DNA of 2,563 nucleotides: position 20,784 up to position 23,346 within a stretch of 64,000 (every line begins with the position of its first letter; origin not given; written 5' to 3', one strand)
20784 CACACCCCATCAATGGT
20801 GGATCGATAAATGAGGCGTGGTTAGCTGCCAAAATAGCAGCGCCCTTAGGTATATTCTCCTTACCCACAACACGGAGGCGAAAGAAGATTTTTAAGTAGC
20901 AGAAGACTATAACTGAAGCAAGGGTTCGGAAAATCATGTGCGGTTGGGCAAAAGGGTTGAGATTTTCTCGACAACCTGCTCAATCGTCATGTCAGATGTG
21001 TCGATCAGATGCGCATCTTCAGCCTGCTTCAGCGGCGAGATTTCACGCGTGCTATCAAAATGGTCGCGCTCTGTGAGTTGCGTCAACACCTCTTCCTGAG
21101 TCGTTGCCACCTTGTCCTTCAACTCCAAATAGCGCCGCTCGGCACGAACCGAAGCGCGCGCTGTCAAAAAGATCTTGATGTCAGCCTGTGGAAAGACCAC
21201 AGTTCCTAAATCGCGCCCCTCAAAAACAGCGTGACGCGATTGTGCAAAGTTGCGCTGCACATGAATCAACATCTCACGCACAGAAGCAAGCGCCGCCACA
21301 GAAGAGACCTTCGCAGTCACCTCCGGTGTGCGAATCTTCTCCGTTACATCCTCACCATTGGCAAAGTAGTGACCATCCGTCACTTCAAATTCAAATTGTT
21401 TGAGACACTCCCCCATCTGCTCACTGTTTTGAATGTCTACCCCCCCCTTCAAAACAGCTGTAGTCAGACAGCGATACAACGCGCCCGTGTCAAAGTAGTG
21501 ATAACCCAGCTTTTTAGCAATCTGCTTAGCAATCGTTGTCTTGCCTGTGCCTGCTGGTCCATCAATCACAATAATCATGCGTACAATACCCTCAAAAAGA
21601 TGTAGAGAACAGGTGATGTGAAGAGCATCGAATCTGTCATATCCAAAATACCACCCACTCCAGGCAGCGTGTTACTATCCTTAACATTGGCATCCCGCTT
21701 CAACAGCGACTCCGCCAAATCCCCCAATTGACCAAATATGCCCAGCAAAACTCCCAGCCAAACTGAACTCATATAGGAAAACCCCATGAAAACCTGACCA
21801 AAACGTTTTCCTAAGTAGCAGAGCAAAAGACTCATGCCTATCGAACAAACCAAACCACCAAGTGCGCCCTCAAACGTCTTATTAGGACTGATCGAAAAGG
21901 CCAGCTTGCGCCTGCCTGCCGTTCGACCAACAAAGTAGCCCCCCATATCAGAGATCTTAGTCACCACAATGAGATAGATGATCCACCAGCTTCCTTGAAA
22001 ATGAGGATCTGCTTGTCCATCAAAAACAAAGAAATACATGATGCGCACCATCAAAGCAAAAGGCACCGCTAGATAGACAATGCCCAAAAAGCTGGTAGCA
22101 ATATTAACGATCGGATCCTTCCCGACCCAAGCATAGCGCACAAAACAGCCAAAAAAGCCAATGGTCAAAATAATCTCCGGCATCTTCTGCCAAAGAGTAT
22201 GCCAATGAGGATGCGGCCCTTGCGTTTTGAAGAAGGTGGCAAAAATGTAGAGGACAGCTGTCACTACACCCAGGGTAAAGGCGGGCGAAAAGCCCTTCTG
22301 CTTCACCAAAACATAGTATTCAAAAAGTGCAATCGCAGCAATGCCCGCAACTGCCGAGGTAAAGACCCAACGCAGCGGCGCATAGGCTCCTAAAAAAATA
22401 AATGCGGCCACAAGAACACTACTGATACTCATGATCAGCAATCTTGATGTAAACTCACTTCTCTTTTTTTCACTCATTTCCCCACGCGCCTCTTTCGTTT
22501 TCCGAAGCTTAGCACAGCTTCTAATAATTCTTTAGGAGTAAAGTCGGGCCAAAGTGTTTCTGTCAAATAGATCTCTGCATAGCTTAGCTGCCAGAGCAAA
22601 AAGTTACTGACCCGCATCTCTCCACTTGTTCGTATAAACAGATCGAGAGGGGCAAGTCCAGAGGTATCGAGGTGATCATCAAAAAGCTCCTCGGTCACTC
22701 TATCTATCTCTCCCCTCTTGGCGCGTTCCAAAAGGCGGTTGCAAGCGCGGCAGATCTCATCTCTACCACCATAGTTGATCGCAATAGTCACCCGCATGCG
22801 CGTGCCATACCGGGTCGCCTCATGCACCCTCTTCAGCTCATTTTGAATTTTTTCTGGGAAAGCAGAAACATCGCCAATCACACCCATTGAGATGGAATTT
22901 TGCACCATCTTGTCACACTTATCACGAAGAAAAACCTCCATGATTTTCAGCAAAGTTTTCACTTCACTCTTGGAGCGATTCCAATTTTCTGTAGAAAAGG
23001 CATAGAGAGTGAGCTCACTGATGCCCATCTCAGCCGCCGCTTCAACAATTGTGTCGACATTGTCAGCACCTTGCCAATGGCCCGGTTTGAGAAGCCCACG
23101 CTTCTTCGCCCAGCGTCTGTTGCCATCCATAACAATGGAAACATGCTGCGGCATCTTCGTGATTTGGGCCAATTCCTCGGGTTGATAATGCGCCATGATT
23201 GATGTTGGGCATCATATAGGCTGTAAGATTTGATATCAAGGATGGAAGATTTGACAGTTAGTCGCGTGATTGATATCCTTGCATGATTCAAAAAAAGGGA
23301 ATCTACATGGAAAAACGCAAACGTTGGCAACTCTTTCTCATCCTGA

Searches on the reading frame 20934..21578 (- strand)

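Call 45: search_protein_families(library=pfam, max_evalue=0.000001, proteins=[window:20934-21578:-])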
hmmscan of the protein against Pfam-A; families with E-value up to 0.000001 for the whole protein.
window:20934-21578:- (214 aa): 3 families
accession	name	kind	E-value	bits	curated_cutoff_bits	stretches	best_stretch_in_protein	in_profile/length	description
PF02224.24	Cytidylate_kin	-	4.6e-74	249.1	26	1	3-209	1-208/211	Cytidylate kinase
PF13189.12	Cytidylate_kin2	-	5.5e-13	49.9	28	1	2-175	1-150/176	Cytidylate kinase-like family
PF13238.12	AAA_18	-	1.9e-07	32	29.4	0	3-149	1-108/128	AAA domain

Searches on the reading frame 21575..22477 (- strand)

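Call 45: search_protein_families(library=pfam, max_evalue=0.000001, proteins=[window:21575-22477:-])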
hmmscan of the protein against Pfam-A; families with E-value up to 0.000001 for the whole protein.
window:21575-22477:- (300 aa): 1 family
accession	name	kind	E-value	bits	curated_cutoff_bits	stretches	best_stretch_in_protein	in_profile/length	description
PF01148.25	CTP_transf_1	-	1.7e-49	169.4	24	1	19-297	10-263/264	Cytidylyltransferase family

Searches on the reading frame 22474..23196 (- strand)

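Call 45: search_protein_families(library=pfam, max_evalue=0.000001, proteins=[window:22474-23196:-])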
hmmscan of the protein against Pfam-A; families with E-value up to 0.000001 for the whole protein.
window:22474-23196:- (240 aa): 1 family
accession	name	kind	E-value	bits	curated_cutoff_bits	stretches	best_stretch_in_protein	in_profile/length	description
PF01255.24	Prenyltransf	-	1e-79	267.6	27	1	22-239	1-219/219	Putative undecaprenyl diphosphate synthase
